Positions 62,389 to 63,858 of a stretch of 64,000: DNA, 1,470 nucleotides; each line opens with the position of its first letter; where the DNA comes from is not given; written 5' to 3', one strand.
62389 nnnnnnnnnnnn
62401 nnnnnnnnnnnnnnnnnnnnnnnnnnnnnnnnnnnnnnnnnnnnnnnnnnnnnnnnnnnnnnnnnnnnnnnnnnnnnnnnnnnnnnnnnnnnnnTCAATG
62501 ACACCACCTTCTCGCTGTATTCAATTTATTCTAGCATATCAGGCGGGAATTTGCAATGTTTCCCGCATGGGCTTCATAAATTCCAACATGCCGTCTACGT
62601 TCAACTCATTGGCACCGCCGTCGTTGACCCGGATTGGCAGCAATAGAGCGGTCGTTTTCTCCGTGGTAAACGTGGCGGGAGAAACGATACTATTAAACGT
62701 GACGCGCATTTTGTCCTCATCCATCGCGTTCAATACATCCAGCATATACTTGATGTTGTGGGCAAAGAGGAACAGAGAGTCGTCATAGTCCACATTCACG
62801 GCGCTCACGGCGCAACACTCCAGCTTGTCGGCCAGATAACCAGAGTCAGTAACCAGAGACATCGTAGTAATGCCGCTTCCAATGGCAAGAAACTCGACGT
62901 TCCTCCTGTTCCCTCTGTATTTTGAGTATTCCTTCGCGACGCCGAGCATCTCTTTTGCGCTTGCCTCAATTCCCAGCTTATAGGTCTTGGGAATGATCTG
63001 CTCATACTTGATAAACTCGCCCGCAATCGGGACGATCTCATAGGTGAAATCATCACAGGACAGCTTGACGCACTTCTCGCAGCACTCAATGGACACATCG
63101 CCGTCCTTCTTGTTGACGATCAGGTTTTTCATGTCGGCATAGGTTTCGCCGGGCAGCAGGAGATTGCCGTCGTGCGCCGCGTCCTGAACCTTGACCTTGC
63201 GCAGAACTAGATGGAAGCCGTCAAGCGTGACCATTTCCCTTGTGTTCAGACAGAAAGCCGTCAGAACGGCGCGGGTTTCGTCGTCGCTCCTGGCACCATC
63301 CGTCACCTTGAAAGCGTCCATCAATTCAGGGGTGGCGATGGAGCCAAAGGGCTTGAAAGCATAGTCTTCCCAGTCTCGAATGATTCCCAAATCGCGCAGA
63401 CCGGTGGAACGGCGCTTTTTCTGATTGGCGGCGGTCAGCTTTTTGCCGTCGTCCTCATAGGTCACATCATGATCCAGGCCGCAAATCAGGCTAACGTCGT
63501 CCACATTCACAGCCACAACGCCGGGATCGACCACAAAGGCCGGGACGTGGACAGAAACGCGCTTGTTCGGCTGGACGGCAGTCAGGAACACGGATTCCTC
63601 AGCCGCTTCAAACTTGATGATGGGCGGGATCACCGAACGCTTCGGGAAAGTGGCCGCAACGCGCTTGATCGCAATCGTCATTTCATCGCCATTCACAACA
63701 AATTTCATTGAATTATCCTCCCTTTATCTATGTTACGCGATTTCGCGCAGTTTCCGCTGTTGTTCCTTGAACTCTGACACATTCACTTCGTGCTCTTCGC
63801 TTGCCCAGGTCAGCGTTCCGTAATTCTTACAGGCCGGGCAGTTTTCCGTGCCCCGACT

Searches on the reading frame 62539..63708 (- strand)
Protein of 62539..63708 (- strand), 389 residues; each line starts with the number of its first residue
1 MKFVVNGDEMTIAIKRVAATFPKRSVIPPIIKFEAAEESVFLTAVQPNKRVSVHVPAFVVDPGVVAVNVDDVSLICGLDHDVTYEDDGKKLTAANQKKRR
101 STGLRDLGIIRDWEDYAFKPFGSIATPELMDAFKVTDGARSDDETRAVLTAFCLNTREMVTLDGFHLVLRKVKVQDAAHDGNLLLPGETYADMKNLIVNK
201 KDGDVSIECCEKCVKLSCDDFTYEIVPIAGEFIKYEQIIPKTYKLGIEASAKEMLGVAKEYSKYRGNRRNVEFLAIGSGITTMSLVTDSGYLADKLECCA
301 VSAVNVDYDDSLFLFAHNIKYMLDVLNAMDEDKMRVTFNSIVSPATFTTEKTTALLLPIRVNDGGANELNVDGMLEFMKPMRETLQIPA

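Call 105: search_protein_families(library=pfam, proteins=[window:62539-63708:-], max_evalue=0.00001)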
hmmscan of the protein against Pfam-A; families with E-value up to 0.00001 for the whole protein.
window:62539-63708:- (389 aa): 1 family
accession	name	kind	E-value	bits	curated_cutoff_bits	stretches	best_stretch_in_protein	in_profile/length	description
PF02768.20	DNA_pol3_beta_3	-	8.6e-07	29.2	27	1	302-350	60-108/121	DNA polymerase III beta subunit, C-terminal domain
